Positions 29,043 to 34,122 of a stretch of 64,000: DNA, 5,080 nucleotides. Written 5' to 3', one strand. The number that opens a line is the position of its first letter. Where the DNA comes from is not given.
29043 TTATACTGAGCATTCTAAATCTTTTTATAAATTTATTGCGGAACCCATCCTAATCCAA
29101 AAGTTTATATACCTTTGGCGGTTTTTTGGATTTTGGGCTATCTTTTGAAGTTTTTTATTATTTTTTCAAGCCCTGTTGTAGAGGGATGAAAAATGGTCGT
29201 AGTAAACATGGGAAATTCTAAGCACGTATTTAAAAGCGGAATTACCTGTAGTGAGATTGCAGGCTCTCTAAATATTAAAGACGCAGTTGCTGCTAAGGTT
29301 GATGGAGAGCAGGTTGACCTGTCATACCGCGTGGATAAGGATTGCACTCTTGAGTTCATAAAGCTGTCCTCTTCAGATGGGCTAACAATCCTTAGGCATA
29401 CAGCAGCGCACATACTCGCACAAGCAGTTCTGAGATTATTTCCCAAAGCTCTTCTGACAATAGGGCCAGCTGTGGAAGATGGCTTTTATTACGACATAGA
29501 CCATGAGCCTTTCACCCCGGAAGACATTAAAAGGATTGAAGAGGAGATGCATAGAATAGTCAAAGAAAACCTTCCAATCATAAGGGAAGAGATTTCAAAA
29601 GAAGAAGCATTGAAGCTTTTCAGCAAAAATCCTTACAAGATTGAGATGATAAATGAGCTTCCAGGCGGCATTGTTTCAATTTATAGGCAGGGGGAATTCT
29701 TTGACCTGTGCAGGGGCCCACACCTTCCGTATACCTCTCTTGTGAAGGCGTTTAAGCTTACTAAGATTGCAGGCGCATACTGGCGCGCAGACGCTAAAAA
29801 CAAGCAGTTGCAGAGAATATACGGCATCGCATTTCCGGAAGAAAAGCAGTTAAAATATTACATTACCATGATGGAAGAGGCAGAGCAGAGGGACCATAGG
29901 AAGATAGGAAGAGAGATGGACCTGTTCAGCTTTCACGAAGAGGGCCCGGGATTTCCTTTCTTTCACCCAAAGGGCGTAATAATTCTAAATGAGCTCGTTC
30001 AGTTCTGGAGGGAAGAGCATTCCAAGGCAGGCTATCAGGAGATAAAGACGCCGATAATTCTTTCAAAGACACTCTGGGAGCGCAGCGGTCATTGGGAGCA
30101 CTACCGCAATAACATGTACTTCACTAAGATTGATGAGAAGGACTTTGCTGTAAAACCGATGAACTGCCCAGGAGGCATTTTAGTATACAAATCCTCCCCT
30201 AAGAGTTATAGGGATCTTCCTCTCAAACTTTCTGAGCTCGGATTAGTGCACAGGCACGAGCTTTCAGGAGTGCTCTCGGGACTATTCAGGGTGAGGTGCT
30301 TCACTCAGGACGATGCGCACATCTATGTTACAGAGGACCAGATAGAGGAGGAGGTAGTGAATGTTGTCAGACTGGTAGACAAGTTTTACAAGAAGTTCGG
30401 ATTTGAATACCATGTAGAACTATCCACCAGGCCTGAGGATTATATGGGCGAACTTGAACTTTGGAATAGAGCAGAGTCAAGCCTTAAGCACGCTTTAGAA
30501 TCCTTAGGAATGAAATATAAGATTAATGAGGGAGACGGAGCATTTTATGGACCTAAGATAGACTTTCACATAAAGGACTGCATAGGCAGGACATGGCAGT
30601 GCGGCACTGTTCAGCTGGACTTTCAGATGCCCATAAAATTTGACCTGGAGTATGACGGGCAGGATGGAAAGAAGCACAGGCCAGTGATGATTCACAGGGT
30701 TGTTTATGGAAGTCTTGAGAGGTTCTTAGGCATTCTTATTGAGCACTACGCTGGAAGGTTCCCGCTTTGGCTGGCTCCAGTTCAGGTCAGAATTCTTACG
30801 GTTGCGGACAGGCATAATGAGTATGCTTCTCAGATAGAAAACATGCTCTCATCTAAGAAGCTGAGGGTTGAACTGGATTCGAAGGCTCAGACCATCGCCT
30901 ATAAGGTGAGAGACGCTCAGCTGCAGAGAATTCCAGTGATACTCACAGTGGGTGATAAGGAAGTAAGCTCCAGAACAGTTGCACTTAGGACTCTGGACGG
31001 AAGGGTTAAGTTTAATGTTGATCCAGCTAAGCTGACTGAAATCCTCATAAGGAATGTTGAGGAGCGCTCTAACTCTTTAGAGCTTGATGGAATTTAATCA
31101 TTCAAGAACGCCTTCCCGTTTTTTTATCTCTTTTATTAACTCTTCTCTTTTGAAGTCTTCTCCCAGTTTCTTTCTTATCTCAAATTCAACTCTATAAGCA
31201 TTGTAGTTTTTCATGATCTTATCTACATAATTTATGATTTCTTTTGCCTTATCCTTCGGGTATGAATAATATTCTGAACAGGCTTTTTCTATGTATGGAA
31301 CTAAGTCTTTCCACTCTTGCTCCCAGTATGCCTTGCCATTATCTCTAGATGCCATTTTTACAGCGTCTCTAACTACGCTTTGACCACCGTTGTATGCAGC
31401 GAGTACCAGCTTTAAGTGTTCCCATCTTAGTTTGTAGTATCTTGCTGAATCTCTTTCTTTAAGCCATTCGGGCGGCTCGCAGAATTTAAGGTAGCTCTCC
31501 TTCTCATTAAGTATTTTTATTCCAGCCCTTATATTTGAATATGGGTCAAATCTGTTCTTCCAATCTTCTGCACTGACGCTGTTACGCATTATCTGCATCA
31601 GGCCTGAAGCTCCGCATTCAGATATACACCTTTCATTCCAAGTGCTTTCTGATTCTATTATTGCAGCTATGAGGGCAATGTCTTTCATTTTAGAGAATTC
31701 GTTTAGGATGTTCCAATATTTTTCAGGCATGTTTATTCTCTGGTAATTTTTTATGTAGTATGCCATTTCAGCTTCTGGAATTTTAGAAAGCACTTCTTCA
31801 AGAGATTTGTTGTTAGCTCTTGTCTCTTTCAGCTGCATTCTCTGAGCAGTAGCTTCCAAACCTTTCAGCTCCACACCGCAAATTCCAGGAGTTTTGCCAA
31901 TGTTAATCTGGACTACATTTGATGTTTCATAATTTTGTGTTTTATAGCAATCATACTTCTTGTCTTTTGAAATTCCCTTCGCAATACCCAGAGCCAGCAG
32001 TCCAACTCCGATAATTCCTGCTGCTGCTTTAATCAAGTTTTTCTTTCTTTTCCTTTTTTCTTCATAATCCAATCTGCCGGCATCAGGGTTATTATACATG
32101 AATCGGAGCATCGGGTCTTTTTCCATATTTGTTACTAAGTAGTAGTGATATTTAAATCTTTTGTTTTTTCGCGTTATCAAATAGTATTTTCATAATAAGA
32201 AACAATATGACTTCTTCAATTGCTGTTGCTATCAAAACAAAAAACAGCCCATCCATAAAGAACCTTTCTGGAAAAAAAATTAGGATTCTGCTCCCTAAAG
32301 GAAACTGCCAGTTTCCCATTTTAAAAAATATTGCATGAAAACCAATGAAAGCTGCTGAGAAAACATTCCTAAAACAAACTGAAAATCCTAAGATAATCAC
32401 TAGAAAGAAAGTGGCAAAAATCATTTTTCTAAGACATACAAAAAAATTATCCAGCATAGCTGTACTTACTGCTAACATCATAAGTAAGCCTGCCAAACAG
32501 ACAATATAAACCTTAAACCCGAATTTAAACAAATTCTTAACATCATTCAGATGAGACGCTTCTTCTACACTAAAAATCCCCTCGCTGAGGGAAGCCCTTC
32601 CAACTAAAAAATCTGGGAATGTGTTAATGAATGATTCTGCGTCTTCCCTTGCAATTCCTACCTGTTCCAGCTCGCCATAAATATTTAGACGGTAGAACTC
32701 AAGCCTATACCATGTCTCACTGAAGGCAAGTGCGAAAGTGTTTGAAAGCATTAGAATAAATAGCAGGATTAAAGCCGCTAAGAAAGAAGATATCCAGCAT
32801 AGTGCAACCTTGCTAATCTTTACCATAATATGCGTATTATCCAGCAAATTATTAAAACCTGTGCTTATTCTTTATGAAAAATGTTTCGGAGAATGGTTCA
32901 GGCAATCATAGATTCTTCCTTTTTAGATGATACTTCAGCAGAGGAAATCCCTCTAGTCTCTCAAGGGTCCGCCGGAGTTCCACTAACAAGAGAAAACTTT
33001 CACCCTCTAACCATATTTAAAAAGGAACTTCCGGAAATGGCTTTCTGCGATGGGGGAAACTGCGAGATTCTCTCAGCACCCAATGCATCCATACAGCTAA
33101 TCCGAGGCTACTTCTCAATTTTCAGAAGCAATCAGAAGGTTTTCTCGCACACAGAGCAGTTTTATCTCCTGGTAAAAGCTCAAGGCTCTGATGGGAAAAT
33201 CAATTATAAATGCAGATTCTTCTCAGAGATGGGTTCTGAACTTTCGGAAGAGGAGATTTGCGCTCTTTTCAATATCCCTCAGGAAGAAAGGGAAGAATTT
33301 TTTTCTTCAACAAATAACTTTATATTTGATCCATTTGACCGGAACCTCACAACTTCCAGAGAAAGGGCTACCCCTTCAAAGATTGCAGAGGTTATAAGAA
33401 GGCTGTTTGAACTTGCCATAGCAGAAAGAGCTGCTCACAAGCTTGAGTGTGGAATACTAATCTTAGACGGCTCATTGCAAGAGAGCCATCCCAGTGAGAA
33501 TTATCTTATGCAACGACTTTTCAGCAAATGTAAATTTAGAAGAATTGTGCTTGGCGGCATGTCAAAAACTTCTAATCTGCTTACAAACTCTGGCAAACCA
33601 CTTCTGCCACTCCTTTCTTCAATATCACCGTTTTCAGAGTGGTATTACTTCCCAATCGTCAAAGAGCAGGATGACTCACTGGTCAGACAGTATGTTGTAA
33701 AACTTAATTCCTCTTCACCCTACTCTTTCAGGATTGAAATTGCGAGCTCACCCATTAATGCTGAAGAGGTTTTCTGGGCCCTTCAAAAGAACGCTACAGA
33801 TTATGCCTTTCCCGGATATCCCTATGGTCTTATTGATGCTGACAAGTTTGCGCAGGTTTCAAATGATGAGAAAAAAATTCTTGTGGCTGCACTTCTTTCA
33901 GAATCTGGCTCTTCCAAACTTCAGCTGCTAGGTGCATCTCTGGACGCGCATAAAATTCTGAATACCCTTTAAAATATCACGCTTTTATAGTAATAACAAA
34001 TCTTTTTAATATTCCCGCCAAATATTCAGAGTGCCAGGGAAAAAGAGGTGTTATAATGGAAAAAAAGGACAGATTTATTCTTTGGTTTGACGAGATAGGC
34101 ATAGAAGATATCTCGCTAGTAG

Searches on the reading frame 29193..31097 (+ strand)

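Call 36: search_protein_families(library=pfam, proteins=[window:29193-31097:+], max_evalue=0.001)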
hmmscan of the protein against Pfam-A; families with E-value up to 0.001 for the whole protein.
window:29193-31097:+ (634 aa): 4 families
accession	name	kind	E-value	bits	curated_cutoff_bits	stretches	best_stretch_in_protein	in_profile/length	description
PF00587.30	tRNA-synt_2b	-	9e-45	153.3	29.3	1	311-519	3-179/179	tRNA synthetase class II core domain (G, H, P, S and T)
PF03129.25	HGTP_anticodon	-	1.7e-18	67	21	1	531-619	1-92/94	Anticodon binding domain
PF07973.19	tRNA_SAD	-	3.9e-16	59.2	24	1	161-210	1-44/44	Threonyl and Alanyl tRNA synthetase second additional domain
PF02824.27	TGS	-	1.2e-05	25.6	22.2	1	11-57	12-60/60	TGS domain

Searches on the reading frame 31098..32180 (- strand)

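Call 36: search_protein_families(library=pfam, proteins=[window:31098-32180:-], max_evalue=0.001)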
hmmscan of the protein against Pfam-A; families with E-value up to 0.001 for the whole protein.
window:31098-32180:- (360 aa): 1 family
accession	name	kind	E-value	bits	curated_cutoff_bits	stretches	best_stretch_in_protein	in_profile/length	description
PF01464.25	SLT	-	3.7e-19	68.9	21.3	1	166-283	12-114/117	Transglycosylase SLT domain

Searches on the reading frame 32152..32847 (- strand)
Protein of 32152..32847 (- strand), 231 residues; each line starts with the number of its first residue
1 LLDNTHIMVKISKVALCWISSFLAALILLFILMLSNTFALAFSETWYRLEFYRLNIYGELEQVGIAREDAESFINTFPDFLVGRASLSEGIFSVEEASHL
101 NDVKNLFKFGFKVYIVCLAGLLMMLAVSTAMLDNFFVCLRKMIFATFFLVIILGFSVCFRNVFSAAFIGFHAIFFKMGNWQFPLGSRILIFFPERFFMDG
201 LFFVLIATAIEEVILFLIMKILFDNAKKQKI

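Call 36: search_protein_families(library=pfam, proteins=[window:32152-32847:-], max_evalue=0.001)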
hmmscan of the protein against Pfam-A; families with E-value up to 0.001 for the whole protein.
window:32152-32847:- (231 aa): 1 family
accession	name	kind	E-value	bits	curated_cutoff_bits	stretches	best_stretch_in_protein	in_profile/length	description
PF07314.17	Lit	-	1.1e-18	68.3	24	1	23-197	3-176/176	Lipoprotein intramolecular transacylase Lit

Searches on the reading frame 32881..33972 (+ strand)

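Call 36: search_protein_families(library=pfam, proteins=[window:32881-33972:+], max_evalue=0.001)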
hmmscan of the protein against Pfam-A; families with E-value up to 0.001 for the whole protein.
window:32881-33972:+ (363 aa): 1 family
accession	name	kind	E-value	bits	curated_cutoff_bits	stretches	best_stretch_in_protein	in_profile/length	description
PF09376.16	NurA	-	1e-06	28.9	21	1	128-325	60-253/254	NurA domain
